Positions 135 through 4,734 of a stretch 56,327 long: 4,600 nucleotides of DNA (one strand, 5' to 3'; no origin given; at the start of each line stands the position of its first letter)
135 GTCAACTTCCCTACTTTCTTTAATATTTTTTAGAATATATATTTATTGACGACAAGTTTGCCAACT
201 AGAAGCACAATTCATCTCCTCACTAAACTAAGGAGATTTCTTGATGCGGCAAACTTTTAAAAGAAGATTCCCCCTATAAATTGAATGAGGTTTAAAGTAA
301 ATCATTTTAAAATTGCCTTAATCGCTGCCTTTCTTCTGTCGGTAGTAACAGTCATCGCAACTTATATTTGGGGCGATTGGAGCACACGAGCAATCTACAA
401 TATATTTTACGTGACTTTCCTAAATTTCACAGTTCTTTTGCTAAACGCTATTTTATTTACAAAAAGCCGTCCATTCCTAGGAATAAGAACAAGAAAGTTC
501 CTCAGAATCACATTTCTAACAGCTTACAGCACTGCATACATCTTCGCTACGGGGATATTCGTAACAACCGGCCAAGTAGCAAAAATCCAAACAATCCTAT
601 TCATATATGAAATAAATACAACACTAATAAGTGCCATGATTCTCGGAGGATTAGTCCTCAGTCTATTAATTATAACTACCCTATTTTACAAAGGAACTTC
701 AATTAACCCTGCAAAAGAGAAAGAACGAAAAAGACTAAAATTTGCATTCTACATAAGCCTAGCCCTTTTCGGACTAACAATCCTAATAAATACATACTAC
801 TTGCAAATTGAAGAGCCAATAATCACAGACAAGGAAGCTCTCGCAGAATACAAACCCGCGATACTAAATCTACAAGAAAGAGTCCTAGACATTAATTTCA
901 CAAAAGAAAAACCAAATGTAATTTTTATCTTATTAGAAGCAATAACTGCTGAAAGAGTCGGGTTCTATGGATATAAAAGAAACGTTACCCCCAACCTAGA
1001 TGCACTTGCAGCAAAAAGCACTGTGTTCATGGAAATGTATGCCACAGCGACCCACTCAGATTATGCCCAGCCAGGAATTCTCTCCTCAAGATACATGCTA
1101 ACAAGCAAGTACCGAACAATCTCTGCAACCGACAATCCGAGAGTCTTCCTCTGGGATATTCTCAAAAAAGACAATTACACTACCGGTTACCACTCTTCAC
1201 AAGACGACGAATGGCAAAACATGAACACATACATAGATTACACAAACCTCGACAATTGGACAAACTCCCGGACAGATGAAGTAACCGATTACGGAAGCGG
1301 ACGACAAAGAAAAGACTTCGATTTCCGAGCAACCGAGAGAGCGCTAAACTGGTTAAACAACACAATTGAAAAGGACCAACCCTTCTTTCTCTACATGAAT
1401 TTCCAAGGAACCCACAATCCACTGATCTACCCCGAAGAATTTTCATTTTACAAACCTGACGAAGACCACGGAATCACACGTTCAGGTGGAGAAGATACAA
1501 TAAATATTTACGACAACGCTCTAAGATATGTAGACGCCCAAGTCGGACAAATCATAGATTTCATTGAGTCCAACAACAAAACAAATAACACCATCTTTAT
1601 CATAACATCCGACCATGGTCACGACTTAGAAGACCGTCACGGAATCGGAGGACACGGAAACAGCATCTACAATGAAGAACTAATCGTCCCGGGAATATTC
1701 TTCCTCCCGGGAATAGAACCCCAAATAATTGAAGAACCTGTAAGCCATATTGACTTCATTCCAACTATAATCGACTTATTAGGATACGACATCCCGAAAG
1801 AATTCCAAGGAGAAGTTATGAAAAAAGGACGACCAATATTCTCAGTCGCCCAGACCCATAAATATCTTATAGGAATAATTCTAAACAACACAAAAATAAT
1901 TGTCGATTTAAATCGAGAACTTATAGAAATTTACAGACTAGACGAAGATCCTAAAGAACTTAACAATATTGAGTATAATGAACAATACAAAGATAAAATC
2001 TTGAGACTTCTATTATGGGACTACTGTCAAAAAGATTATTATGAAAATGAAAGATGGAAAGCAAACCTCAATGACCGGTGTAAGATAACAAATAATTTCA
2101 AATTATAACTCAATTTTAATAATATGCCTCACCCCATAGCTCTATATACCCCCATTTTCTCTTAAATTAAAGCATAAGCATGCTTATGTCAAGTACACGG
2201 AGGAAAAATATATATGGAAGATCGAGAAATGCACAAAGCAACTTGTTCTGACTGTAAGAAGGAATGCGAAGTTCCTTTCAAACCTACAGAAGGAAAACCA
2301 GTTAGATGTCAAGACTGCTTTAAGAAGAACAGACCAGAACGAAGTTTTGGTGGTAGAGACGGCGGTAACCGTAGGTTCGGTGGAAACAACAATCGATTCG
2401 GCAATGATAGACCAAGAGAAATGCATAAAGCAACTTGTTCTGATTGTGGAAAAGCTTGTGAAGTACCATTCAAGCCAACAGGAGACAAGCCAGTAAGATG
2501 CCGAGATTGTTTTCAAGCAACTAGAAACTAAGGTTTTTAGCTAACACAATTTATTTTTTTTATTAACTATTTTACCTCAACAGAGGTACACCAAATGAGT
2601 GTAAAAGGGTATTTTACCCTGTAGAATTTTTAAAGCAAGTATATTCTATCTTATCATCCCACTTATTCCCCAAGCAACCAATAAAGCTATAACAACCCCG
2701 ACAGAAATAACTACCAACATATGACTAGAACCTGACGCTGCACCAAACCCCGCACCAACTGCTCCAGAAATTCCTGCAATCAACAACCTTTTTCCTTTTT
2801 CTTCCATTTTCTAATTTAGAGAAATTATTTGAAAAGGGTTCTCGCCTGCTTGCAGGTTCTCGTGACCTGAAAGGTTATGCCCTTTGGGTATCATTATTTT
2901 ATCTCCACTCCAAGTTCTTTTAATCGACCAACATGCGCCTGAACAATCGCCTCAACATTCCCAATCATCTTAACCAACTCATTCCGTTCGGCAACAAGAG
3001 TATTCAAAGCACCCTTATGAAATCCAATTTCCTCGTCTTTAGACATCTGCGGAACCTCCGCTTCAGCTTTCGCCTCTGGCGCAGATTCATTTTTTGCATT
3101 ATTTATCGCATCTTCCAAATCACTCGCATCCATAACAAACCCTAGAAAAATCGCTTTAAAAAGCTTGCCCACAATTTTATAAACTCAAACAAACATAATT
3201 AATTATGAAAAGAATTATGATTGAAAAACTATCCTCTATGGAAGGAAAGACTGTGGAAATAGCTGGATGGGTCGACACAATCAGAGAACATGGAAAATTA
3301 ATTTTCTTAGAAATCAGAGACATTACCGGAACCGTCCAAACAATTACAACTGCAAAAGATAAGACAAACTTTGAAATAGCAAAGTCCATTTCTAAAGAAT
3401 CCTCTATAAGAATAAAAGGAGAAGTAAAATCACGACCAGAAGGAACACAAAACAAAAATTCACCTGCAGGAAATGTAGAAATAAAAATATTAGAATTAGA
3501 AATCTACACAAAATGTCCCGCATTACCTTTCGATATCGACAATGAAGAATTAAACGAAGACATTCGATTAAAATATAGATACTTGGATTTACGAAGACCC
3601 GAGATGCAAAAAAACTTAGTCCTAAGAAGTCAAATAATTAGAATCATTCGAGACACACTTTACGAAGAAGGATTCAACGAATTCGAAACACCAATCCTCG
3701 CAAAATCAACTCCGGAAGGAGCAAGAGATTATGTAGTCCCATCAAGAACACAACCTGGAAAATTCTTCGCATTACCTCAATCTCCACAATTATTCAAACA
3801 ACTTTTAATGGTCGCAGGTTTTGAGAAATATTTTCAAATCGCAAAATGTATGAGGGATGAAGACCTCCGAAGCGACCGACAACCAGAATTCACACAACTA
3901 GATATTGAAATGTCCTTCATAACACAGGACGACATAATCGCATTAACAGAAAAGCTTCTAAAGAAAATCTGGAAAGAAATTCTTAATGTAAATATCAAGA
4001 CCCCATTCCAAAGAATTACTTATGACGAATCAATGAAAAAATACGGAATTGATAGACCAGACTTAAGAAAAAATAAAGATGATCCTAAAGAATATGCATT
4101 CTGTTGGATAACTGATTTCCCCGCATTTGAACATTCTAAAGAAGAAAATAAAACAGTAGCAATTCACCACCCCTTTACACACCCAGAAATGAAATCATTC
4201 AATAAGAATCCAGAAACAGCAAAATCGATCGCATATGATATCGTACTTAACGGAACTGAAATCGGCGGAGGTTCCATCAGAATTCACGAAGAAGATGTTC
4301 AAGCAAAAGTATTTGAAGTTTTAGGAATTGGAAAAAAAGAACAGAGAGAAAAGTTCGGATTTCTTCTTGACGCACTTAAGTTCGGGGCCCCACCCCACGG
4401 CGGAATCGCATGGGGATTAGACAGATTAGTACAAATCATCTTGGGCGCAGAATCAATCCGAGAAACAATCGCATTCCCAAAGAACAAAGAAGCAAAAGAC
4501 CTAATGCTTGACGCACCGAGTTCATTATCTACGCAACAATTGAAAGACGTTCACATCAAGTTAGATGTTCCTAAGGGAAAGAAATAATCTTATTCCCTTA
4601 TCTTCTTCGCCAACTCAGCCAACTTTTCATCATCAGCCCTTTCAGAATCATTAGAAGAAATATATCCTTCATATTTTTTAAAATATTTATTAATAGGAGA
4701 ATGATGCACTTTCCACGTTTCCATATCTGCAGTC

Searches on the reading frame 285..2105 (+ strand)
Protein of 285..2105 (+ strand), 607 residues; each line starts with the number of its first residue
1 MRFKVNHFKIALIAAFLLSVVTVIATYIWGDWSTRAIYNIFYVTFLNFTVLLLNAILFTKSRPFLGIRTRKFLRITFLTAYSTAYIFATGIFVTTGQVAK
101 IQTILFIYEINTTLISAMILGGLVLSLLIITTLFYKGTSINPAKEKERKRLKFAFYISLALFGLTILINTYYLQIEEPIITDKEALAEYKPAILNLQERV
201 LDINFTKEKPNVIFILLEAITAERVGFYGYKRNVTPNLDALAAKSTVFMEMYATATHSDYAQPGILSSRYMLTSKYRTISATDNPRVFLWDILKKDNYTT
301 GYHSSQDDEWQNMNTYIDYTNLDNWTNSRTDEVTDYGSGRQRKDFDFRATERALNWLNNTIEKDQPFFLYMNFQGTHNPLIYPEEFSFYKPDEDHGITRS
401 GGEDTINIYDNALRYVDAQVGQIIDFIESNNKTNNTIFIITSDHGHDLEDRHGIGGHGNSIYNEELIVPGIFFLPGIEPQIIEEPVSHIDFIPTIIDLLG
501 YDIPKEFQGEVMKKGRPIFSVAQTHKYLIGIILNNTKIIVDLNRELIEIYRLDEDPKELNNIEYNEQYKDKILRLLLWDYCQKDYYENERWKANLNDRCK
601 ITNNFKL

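Call 37: search_protein_families(library=pfam, proteins=[window:285-2105:+], max_evalue=0.001)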
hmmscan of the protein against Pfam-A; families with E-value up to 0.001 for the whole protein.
window:285-2105:+ (607 aa): 3 families
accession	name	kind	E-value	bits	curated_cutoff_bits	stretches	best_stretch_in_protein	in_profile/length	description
PF00884.28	Sulfatase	-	1.8e-46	159.3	25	1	210-501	1-301/301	Sulfatase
PF01663.27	Phosphodiest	-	2.5e-07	31.1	23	1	289-448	93-223/342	Type I phosphodiesterase / nucleotide pyrophosphatase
PF16347.10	SGSH_C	-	7.5e-07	29.9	29.3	0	461-513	11-65/154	N-sulphoglucosamine sulphohydrolase, C-terminal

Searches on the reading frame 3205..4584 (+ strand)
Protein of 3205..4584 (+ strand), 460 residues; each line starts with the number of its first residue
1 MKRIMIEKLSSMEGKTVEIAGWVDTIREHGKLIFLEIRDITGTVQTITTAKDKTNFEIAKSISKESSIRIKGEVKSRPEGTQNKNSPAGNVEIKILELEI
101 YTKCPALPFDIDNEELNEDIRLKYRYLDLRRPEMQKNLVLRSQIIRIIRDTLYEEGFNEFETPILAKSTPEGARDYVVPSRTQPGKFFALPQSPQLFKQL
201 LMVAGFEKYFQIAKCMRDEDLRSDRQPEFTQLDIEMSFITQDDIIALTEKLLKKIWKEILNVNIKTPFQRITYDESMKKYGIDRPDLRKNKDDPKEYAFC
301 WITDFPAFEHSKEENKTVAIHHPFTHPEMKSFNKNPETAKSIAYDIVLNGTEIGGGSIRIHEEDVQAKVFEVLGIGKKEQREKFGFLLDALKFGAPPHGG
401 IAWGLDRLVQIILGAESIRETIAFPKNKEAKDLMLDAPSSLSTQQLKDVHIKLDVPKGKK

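Call 37: search_protein_families(library=pfam, proteins=[window:3205-4584:+], max_evalue=0.001)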
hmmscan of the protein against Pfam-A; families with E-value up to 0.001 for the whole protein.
window:3205-4584:+ (460 aa): 2 families
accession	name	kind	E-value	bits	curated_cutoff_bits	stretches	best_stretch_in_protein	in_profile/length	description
PF00152.25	tRNA-synt_2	-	2e-123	411.8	25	1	117-428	1-308/308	tRNA synthetases class II (D, K and N)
PF01336.31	tRNA_anti-codon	-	6.6e-15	55.2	27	1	17-100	1-74/75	OB-fold nucleic acid binding domain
